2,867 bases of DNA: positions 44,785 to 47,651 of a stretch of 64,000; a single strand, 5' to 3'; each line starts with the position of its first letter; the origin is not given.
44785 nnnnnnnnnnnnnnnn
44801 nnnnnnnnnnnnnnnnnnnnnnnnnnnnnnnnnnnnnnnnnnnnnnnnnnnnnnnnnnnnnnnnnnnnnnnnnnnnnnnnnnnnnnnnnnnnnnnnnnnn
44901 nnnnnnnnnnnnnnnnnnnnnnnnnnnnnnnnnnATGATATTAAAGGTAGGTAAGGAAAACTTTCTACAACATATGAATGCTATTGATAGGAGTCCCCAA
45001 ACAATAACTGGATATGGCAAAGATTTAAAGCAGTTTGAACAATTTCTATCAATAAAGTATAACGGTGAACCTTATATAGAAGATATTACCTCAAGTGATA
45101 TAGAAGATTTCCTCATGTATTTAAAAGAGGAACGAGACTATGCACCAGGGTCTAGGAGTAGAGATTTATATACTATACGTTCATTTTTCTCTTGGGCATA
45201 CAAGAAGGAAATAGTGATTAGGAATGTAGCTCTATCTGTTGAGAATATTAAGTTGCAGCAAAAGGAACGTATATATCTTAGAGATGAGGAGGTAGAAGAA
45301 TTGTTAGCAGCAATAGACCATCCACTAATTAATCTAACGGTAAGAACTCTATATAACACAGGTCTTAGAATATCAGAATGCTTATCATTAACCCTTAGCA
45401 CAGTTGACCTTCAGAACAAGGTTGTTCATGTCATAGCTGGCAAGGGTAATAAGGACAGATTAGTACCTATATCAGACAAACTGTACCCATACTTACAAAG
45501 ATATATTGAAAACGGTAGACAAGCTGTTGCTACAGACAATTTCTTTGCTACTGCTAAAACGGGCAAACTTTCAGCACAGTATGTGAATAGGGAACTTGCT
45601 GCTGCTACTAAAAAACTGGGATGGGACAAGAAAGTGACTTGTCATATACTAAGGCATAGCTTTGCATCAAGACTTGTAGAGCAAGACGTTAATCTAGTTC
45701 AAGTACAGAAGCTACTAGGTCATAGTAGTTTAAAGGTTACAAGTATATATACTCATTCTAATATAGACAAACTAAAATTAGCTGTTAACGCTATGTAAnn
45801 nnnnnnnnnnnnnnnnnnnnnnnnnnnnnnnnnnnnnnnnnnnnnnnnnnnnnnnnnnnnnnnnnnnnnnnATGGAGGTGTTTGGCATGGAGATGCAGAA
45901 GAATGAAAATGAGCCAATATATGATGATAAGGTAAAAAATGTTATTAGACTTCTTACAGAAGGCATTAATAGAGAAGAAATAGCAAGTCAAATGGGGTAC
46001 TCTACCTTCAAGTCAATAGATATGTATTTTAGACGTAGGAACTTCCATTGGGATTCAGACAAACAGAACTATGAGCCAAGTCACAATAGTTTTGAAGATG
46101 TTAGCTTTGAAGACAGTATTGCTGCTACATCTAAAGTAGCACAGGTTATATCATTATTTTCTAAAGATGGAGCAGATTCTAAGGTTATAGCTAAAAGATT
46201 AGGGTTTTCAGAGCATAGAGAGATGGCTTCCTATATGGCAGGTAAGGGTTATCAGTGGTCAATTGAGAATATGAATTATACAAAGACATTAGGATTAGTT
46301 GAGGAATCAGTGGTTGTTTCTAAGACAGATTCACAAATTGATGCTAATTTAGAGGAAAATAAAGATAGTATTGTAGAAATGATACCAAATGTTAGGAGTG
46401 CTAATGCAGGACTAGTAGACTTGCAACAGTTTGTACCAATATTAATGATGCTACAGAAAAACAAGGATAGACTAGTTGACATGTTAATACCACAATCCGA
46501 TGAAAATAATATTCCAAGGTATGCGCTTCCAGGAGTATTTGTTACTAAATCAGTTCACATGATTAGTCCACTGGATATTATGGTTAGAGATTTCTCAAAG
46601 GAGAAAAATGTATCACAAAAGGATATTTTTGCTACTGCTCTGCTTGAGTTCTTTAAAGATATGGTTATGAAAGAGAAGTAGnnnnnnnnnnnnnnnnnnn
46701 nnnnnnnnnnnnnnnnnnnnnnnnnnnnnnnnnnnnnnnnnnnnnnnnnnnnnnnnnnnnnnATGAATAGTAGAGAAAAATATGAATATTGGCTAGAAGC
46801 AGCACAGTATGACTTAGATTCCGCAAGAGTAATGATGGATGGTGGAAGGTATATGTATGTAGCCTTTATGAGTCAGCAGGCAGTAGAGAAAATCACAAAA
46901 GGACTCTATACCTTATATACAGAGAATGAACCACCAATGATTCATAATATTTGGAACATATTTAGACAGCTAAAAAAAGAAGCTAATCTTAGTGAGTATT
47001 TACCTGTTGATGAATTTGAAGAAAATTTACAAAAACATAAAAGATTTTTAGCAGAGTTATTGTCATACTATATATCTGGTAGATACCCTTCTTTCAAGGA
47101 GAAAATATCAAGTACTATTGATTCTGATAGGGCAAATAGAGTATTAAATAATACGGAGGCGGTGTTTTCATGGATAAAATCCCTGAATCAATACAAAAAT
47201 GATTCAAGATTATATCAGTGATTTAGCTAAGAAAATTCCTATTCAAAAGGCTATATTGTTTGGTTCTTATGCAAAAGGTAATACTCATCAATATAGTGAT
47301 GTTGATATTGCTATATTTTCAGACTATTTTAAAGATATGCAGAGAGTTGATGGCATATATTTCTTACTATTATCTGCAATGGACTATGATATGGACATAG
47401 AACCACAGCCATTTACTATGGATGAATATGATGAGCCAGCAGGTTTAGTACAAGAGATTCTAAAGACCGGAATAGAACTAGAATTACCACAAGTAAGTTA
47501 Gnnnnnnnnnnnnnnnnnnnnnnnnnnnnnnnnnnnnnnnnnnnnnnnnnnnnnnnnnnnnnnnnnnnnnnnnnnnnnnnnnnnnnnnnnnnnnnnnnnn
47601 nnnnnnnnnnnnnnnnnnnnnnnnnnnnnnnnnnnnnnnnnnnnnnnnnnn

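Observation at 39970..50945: Recurrent palindromic sites punctuate the integrase island gene by gene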

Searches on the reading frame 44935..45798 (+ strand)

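Call 6: search_protein_families(library=pfam, proteins=[window:44935-45798:+], max_evalue=0.01)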
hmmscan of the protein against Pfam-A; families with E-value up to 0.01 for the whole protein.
window:44935-45798:+ (287 aa): 4 families
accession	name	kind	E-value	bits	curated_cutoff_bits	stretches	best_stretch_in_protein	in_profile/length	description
PF00589.27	Phage_integrase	-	3.8e-40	137.9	27.1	1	114-276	2-169/172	Phage integrase family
PF02899.23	Phage_int_SAM_1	-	1e-11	45.4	22.3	1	10-91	4-82/83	Phage integrase, N-terminal SAM-like domain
PF13495.12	Phage_int_SAM_4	-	2.5e-09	37.9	27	1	8-93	3-83/85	Phage integrase, N-terminal SAM-like domain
PF13102.12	Phage_int_SAM_5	-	5.1e-06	27.2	22.3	1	18-98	17-92/98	Phage integrase SAM-like domain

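Call 26: search_protein_families(library=ncbifam, proteins=[window:44935-45798:+], max_evalue=0.001)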
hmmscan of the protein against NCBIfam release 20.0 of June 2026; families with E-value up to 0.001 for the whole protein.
window:44935-45798:+ (287 aa): 13 families
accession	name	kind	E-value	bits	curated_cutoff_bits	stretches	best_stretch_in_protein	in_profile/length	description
NF040815.2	recomb_XerA_Arch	equivalog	1.2e-62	211.9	220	1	8-281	1-260/263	site-specific tyrosine recombinase/integron integrase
TIGR02225.1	recomb_XerD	equivalog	5.3e-62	209.8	329.6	1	9-285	2-284/290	site-specific tyrosine recombinase XerD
TIGR02224.1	recomb_XerC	equivalog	4.6e-61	206.8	335.15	1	9-281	2-283/295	tyrosine recombinase XerC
NF001399.0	PRK00283.1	subfamily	1.2e-56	192.2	279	1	8-284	10-292/300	tyrosine recombinase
TIGR02249.1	integrase_gron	subfamily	1.2e-41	143.1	265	2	11-202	6-188/315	integron integrase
NF002331.0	PRK01287.1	subfamily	3.8e-41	141.3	371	1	7-281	30-318/365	site-specific tyrosine recombinase XerC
NF003462.0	PRK05084.1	equivalog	2.3e-29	102.2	267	1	139-287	204-356/360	tyrosine recombinase XerS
NF011946.0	PRK15417.1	equivalog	3.4e-21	75.8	435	2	40-196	45-197/337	integron integrase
NF007370.0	PRK09870.1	subfamily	1.1e-13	51.3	221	1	107-279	5-183/200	tyrosine-type DNA invertase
NF002685.0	PRK02436.1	equivalog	6.9e-12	45.7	178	1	24-265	19-236/245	site-specific tyrosine recombinase XerD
NF007371.0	PRK09871.1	subfamily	1.6e-11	44.1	222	1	136-279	32-178/198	tyrosine-type DNA invertase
NF040693.1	recomb_GmtY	equivalog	4.2e-07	29.6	340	1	213-280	366-437/441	gamma-mobile-trio recombinase GmtY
NF041502.1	integrase_1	equivalog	3.1e-05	22.9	350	1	192-278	277-363/484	site-specific integrase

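Call 33: search_protein_families(library=phrogs, proteins=[window:44935-45798:+], max_evalue=0.001)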
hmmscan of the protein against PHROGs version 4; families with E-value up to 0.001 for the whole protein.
window:44935-45798:+ (287 aa): 7 families
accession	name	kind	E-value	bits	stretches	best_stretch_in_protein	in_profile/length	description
phrog_1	-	integration and excision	9e-58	198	1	9-286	172-446/611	integrase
phrog_216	-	integration and excision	6.3e-42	144.7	1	78-285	19-234/301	integrase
phrog_7685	-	integration and excision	1.4e-14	55.3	1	172-279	126-227/240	integrase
phrog_7269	-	integration and excision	7.4e-12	46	1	210-284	6-78/89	integrase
phrog_5830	-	integration and excision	8.7e-08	32.7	1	7-238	9-235/318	integrase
phrog_23271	-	unknown function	3.1e-06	28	1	231-274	6-49/67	-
phrog_5127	-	integration and excision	4.9e-06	27.3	1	50-264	135-322/355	integrase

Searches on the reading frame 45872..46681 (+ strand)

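Call 6: search_protein_families(library=pfam, proteins=[window:45872-46681:+], max_evalue=0.01)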
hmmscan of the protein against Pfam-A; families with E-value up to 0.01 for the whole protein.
window:45872-46681:+ (269 aa): 2 families
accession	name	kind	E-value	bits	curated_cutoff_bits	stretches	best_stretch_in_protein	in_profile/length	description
PF04864.19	Alliinase_C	-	0.0051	16.2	22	0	93-139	84-133/363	Allinase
PF13384.12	HTH_23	-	0.0081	16.4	24.6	0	24-44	10-30/50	Homeodomain-like domain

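Call 26: search_protein_families(library=ncbifam, proteins=[window:45887-46681:+], max_evalue=0.001)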
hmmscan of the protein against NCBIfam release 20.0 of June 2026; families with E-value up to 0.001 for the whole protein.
window:45887-46681:+ (264 aa): 0 families

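Call 33: search_protein_families(library=phrogs, proteins=[window:45887-46681:+], max_evalue=0.001)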
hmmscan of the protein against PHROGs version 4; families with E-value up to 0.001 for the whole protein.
window:45887-46681:+ (264 aa): 1 family
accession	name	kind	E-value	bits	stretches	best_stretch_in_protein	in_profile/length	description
phrog_2727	-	unknown function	5.3e-06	27.5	0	19-257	18-172/176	-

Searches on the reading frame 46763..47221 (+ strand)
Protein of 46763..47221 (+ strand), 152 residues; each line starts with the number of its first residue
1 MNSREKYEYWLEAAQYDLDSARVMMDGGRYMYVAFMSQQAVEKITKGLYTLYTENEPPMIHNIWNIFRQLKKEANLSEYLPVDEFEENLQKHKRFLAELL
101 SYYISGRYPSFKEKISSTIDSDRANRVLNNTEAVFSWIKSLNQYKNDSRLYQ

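Call 6: search_protein_families(library=pfam, proteins=[window:46763-47221:+], max_evalue=0.01)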
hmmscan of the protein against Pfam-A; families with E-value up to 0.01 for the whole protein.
window:46763-47221:+ (152 aa): 1 family
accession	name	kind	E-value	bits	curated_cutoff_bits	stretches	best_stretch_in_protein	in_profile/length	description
PF05168.19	HEPN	-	5.1e-24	85.1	22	1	7-140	1-116/117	HEPN domain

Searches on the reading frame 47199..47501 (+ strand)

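Call 6: search_protein_families(library=pfam, proteins=[window:47199-47501:+], max_evalue=0.01)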
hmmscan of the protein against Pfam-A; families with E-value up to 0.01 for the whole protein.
window:47199-47501:+ (100 aa): 2 families
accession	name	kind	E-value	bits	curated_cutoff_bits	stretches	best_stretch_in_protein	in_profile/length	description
PF18765.7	Polbeta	-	9.2e-11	42.2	26.9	1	9-93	7-86/93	Polymerase beta, Nucleotidyltransferase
PF01909.29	NTP_transf_2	-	7e-10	39.6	21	1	7-46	6-45/93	Nucleotidyltransferase domain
